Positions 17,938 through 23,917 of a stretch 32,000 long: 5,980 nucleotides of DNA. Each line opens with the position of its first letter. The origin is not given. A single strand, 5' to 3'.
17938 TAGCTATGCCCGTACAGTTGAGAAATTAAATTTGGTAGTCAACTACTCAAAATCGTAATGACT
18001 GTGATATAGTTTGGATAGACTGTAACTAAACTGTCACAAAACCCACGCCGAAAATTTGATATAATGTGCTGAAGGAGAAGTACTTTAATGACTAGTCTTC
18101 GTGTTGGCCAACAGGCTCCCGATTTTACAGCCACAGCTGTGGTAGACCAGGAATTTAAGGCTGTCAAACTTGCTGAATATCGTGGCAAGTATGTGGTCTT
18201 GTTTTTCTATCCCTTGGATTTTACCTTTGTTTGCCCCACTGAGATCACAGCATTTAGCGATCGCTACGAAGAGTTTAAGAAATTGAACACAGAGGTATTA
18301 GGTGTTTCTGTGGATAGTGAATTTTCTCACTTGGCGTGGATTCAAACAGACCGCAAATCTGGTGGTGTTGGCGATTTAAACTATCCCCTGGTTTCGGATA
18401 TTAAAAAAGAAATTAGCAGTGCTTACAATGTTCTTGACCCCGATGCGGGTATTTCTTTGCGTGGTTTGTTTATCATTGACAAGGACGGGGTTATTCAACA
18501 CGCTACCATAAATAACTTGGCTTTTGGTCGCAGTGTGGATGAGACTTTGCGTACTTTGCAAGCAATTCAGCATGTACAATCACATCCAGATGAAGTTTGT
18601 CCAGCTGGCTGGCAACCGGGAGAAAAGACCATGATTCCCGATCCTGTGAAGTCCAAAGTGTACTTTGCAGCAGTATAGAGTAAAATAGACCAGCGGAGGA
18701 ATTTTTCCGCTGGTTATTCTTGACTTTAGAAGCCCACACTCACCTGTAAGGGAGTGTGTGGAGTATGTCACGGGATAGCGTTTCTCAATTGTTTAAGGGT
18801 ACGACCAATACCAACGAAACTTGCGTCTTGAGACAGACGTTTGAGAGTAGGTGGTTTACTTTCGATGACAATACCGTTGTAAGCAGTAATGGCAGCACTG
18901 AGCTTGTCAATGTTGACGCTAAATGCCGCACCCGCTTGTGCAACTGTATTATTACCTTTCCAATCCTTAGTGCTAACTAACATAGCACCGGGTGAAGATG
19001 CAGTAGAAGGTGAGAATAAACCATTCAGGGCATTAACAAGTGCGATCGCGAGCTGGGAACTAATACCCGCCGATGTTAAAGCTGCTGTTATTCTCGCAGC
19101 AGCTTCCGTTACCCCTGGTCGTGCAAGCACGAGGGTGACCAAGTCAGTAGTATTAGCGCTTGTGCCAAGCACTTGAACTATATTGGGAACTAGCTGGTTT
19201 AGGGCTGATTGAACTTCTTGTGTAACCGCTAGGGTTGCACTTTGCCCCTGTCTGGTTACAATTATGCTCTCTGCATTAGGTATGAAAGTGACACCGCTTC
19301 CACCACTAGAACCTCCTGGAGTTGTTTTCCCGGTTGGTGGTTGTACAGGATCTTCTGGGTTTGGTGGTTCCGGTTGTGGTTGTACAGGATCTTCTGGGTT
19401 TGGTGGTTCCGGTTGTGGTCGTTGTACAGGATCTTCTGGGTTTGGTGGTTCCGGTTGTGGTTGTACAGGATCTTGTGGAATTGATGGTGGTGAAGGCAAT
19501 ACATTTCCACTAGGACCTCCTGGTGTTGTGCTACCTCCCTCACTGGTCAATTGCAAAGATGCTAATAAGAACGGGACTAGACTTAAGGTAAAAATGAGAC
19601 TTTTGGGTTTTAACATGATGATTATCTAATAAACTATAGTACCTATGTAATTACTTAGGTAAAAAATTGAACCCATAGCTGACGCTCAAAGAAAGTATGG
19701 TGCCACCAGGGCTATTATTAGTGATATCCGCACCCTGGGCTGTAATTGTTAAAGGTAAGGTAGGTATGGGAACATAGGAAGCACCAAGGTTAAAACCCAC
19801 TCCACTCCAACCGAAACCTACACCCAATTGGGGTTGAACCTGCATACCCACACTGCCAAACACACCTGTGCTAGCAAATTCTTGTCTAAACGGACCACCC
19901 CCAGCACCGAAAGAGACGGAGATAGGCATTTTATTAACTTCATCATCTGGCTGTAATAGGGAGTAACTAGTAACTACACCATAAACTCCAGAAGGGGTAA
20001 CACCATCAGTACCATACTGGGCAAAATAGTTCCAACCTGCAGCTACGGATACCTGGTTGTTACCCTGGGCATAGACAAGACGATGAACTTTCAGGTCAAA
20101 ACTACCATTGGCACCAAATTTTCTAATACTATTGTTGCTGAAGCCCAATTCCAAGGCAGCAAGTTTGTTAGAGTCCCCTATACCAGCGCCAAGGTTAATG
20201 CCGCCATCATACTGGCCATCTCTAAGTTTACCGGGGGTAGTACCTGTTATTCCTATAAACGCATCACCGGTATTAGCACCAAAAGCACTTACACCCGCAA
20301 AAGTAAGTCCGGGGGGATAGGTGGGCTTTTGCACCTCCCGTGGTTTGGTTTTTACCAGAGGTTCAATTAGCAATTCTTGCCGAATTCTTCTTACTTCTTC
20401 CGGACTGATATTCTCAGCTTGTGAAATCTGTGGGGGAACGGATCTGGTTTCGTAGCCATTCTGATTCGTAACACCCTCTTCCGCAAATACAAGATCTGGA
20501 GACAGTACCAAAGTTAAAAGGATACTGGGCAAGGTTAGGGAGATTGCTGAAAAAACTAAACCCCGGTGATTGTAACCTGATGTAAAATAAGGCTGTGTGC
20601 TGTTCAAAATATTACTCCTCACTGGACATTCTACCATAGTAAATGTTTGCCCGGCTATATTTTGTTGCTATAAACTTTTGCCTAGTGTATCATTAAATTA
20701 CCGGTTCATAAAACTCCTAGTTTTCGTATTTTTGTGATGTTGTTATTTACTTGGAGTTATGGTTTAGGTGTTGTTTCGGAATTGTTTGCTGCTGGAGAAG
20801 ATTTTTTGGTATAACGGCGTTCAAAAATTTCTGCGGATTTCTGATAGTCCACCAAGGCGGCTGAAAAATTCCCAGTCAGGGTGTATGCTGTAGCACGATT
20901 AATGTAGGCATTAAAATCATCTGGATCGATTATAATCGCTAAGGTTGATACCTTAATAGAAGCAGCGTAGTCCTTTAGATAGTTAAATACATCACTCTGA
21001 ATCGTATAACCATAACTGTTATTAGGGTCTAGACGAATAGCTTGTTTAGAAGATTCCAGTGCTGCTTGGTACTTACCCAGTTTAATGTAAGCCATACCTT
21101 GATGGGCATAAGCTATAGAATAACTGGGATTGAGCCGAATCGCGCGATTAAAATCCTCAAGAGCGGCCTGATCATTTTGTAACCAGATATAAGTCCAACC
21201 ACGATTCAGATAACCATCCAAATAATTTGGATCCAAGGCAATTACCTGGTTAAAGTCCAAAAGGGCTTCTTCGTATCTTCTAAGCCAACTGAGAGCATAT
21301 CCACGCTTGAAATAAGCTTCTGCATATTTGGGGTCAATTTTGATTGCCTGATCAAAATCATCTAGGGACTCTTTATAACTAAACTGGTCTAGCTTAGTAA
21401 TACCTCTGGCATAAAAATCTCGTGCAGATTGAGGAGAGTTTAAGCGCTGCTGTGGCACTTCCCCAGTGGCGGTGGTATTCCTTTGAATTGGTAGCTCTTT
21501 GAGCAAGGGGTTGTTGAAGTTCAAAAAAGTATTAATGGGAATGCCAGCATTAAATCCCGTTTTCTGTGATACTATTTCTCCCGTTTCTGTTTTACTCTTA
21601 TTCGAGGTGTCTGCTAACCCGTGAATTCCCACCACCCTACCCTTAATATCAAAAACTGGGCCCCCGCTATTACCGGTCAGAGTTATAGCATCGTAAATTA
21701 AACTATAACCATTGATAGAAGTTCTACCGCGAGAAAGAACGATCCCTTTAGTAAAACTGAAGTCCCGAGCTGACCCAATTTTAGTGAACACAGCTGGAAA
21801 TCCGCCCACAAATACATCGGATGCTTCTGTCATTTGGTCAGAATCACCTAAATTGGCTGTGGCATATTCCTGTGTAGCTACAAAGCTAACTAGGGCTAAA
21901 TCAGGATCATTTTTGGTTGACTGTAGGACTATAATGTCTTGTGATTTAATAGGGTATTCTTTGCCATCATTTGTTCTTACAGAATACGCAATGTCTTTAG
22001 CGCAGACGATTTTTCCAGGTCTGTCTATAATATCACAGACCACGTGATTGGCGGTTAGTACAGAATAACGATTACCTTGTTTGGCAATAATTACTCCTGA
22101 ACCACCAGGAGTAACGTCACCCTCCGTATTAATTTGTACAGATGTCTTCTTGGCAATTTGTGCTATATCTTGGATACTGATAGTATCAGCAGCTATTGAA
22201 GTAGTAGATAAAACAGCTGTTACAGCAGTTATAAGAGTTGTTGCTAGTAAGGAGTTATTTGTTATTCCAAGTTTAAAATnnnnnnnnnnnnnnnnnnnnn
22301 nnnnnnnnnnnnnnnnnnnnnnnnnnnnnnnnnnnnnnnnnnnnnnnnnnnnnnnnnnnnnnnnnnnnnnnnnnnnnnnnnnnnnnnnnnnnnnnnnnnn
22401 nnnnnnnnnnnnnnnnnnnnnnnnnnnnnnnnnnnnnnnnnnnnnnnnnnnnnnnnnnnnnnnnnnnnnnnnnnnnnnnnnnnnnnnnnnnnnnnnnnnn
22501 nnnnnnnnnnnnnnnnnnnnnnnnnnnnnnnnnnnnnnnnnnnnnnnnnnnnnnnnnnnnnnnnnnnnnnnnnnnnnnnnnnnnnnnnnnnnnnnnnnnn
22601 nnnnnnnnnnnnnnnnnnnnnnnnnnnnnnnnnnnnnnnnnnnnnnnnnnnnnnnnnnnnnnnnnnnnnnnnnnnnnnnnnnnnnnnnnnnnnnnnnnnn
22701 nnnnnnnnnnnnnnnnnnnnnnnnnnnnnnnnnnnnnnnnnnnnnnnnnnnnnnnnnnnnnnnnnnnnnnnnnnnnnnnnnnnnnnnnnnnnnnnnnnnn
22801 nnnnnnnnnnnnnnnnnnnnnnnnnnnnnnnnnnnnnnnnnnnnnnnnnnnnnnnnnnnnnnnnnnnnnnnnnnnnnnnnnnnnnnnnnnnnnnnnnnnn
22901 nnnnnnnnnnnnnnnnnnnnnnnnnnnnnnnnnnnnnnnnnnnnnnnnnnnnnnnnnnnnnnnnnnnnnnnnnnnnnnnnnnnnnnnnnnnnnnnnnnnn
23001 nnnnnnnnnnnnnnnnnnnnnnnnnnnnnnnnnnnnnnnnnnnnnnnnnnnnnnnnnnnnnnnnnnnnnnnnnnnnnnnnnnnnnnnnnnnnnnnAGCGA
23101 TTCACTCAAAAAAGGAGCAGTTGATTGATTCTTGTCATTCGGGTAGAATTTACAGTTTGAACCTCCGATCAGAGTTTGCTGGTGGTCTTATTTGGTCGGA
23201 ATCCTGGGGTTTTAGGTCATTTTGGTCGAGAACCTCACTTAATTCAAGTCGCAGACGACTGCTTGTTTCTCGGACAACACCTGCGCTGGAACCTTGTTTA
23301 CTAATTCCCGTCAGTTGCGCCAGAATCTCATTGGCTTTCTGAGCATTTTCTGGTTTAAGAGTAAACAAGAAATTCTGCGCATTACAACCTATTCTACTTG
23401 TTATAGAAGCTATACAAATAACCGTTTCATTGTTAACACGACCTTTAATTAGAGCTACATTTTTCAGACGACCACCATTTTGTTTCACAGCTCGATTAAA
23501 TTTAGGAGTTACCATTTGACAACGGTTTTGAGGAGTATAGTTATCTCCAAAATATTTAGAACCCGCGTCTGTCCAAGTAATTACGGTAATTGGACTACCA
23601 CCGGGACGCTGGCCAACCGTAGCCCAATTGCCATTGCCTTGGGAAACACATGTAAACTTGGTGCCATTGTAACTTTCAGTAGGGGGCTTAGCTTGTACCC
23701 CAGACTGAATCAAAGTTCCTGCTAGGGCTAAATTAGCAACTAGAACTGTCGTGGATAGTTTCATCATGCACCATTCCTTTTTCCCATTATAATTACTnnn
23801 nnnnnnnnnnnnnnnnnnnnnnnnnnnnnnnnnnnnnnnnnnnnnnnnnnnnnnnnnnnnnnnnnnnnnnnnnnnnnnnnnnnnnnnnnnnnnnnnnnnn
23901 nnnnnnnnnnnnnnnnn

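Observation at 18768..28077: Eleven-gene, single-strand block encoding only exported proteins: COP23-like array, beta-helix protein, coupled S1 proteases, barrel and Pro-rich protein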

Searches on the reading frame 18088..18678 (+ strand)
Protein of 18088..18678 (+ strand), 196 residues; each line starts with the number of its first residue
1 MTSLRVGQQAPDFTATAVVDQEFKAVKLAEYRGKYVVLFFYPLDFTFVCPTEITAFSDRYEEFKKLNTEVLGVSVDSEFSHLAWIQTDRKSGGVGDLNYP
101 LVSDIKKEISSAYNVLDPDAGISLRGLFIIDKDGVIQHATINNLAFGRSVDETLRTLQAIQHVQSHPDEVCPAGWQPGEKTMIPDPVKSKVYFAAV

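Call 88: search_protein_families(library=pfam, proteins=[window:18088-18678:+], max_evalue=0.01)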
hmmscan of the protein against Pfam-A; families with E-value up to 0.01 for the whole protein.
window:18088-18678:+ (196 aa): 5 families
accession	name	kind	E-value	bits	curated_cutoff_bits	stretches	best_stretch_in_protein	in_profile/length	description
PF00578.27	AhpC-TSA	-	3.4e-45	153.4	26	1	6-138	1-123/124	AhpC/TSA family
PF08534.16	Redoxin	-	6.3e-19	68.7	26.6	1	6-141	2-133/148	Redoxin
PF10417.14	1-cysPrx_C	-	1.4e-11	44.6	21.1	1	159-188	1-30/41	C-terminal domain of 1-Cys peroxiredoxin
PF02630.20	SCO1-SenC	-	0.0043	17.4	22.8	1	18-77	6-67/134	SCO1/SenC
PF13905.12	Thioredoxin_8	-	0.0099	16.6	27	0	33-134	1-92/94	Thioredoxin-like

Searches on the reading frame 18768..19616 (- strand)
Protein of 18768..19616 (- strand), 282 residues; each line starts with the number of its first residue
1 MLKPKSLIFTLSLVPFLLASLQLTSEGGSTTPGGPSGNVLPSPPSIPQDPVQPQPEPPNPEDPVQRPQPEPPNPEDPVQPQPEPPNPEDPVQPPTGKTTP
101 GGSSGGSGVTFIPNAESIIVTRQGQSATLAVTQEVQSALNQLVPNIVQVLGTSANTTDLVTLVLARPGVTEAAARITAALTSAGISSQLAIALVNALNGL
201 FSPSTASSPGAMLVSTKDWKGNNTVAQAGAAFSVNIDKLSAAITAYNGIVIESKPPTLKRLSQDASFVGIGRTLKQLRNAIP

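Call 3: search_protein_families(library=pfam, proteins=[window:18768-19616:-], max_evalue=0.01)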
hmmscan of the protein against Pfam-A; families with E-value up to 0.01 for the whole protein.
window:18768-19616:- (282 aa): 0 families

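Call 6: search_protein_families(library=ncbifam, proteins=[window:18768-19616:-], max_evalue=0.01)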
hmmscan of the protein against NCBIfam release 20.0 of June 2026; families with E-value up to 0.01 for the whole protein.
window:18768-19616:- (282 aa): 0 families

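Call 55: search_protein_families(library=pfam, proteins=[window:18768-19616:-], max_evalue=5)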
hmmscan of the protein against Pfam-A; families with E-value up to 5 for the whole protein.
window:18768-19616:- (282 aa): 0 families

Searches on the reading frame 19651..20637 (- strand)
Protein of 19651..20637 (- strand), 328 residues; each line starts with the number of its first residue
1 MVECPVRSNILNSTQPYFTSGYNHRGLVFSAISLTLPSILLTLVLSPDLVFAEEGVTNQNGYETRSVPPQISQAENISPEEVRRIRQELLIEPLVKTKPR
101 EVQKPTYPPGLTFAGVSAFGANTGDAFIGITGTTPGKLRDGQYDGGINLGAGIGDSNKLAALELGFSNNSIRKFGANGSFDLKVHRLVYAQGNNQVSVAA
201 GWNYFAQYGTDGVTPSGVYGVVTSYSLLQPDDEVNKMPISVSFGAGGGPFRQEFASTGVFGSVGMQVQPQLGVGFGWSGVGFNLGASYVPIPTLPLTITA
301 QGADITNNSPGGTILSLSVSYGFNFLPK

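Call 3: search_protein_families(library=pfam, proteins=[window:19651-20637:-], max_evalue=0.01)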
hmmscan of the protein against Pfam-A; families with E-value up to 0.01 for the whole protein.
window:19651-20637:- (328 aa): 0 families

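Call 6: search_protein_families(library=ncbifam, proteins=[window:19651-20637:-], max_evalue=0.01)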
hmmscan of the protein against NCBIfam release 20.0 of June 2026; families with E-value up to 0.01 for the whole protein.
window:19651-20637:- (328 aa): 0 families

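Call 18: search_solved_structures(query=window:19651-20637:-, max_evalue=1)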
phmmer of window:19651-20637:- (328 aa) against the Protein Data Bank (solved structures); distinct sequences matched with E-value up to 1: 0.

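Call 35: find_related_loci(query=window:19651-20637:-, collection=metagenome_contigs, flank=8000)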
Query window:19651-20637:- (328 aa) in metagenome_contigs; peptide patterns used: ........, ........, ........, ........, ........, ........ (x = any residue, [..] = any of these).
120 stretches matched a pattern; 3 encode a relative of the query (tblastn E <= 1e-3); 3 distinct loci.
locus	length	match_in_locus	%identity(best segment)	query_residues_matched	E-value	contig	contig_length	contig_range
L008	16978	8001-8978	94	1-328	0e+0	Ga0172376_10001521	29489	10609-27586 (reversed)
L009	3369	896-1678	60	69-328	9e-100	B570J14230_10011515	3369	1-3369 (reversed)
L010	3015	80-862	60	69-328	2e-99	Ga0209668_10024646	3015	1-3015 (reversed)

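Call 55: search_protein_families(library=pfam, proteins=[window:19651-20637:-, L009:506-1681:+, L009:2078-3016:+], max_evalue=5)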
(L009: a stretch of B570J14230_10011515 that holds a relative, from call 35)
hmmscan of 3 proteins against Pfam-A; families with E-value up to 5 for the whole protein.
window:19651-20637:- (328 aa): 0 families

L009:506-1681:+ (391 aa): 0 families

L009:2078-3016:+ (312 aa): 4 families
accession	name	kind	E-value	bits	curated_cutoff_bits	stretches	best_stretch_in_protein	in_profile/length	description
PF05887.16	Trypan_PARP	-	0.0001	22.7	100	1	43-104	56-113/134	Procyclic acidic repetitive protein (PARP)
PF25800.1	FimV_N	-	0.0064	17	27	1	105-176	27-96/108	FimV N-terminal domain Ig-like domain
PF11260.13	Spidroin_MaSp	-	0.19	12.5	25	1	152-226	8-74/85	Major ampullate spidroin 1 and 2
PF00848.25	Ring_hydroxyl_A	-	1.7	8.9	24.9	1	101-158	72-129/208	Ring hydroxylating alpha subunit (catalytic domain)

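Call 87: list_cluster_members(proteins=[window:19651-20637:-, window:18768-19616:-, window:26014-27237:-])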
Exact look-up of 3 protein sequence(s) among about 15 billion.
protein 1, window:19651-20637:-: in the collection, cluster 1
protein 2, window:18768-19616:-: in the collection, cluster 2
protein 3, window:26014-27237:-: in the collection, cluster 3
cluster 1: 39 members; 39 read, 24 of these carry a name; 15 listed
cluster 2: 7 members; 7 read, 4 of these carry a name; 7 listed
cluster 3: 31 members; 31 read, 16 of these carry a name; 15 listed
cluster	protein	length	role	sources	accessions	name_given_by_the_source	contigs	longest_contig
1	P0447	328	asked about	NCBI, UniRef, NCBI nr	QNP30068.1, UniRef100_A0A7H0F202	hypothetical protein IAR63_03015 [Cylindrospermopsis curvispora GIHE-G1] | Uncharacterized protein n=1 Tax=Cylindrospermopsis curvispora GIHE-G1 TaxID=2666332 ...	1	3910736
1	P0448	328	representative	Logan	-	-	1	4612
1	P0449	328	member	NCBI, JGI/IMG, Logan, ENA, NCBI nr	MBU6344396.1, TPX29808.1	MAG: hypothetical protein KGR70_03710 [Cyanobacteria bacterium REEB494] | hypothetical protein | hypothetical protein [Cyanobacteria bacterium REEB494]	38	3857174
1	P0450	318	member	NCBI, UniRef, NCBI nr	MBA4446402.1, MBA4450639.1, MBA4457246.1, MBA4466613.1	hypothetical protein [Cylindrospermopsis raciborskii] | Uncharacterized protein n=1 Tax=Cylindrospermopsis raciborskii CS-506_A TaxID=2585140 ...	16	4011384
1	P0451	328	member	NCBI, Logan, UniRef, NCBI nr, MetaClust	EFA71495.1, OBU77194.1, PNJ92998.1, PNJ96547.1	hypothetical protein CEP10_09140 [Cylindrospermopsis raciborskii S07] | Uncharacterized protein n=2 Tax=Cylindrospermopsis raciborskii TaxID=77022 ... | conserved hypothetical protein [Cylindrospermopsis raciborskii CS-505]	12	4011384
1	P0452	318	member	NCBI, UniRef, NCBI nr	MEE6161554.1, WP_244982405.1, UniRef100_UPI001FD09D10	hypothetical protein U9R62_09435 [Cylindrospermopsis raciborskii DSH] | hypothetical protein n=1 Tax=Cylindrospermopsis raciborskii TaxID=77022 ... | hypothetical protein [Cylindrospermopsis raciborskii]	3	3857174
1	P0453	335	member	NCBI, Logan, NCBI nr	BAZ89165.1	hypothetical protein NIES932_06340 [Raphidiopsis curvata NIES-932]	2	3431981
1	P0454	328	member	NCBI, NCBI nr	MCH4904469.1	hypothetical protein GSN00_08755 [Cylindrospermopsis raciborskii CHAB3438] | hypothetical protein [Cylindrospermopsis raciborskii CHAB3438]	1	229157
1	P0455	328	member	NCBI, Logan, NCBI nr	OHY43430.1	hypothetical protein BCV63_00575 [Cylindrospermopsis raciborskii CS-508]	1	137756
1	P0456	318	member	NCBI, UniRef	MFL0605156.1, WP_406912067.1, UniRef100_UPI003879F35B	hypothetical protein [Cylindrospermopsis raciborskii] | hypothetical protein n=1 Tax=Cylindrospermopsis raciborskii TaxID=77022 ...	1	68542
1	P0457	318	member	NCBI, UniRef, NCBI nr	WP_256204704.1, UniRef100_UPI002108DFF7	hypothetical protein [Cylindrospermopsis raciborskii] | hypothetical protein n=1 Tax=Cylindrospermopsis raciborskii TaxID=77022 ...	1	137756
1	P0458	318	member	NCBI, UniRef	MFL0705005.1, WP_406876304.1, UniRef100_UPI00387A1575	hypothetical protein [Cylindrospermopsis raciborskii] | hypothetical protein n=1 Tax=Cylindrospermopsis raciborskii TaxID=77022 ...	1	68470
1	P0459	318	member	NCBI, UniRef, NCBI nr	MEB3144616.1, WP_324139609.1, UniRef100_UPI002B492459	MAG: hypothetical protein VKL02_00550 [Cylindrospermopsis raciborskii 1523720] | hypothetical protein n=1 Tax=Cylindrospermopsis raciborskii TaxID=77022 ... | hypothetical protein [Cylindrospermopsis raciborskii]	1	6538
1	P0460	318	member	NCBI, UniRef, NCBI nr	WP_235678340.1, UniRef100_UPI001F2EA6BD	hypothetical protein [Cylindrospermopsis curvispora] | hypothetical protein n=1 Tax=Cylindrospermopsis curvispora TaxID=747548 ...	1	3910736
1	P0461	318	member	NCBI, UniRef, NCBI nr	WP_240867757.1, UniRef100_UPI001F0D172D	hypothetical protein [Cylindrospermopsis raciborskii] | hypothetical protein n=1 Tax=Cylindrospermopsis raciborskii TaxID=77022 ...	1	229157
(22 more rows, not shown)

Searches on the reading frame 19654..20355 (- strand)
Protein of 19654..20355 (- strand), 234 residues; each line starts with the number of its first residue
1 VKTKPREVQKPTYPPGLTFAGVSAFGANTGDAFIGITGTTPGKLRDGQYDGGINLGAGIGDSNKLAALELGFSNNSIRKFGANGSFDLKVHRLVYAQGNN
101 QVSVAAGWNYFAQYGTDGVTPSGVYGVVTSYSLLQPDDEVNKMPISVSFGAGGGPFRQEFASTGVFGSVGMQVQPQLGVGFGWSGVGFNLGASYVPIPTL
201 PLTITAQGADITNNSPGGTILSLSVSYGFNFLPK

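Call 65: predict_structure(protein=window:19654-20355:-)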
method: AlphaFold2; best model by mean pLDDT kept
length: 234 residues; sequences in the alignment: 1
mean_pLDDT: 34.1   pTM: 0.38
mean pLDDT of the five models: 34.1, 30.2, 28.4, 25.7, 25.7
residues with pLDDT >= 90: 0; 70-90: 0; 50-70: 9; < 50: 225
segments of 3 or more residues with pLDDT < 50: 1-84, 94-226, 230-234
pLDDT, mean of each block of 10 residues (from residue 1): 32 29 27 29 30 35 35 35 49 47 43 46 37 33 35 31 23 24 21 25 31 35 47 42
secondary structure, 60 per line:
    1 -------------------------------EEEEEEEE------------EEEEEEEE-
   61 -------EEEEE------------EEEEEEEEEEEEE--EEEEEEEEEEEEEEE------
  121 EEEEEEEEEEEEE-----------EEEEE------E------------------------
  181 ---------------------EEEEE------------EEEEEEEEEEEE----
elements in order: E32-39 E52-59 E68-72 E85-97 E100-114 E121-133 E145-149 E202-206 E219-230

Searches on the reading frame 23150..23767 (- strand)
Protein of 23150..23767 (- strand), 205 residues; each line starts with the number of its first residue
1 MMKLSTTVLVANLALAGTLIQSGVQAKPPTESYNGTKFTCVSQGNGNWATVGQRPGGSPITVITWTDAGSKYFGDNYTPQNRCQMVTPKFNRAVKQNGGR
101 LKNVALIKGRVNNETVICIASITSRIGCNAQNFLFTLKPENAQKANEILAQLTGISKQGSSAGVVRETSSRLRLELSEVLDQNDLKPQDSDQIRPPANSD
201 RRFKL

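Call 3: search_protein_families(library=pfam, proteins=[window:23150-23767:-], max_evalue=0.01)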
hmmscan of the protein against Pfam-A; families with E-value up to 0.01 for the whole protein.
window:23150-23767:- (205 aa): 2 families
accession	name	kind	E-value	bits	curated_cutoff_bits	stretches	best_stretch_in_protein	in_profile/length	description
PF14218.11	COP23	-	2.1e-29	102.5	27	1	37-180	1-137/138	Circadian oscillating protein COP23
PF12514.13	DUF3718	-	0.0026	18.4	22.5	1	120-151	25-56/66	Protein of unknown function (DUF3718)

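Call 6: search_protein_families(library=ncbifam, proteins=[window:23150-23767:-], max_evalue=0.01)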
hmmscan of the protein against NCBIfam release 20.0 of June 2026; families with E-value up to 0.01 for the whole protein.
window:23150-23767:- (205 aa): 0 families
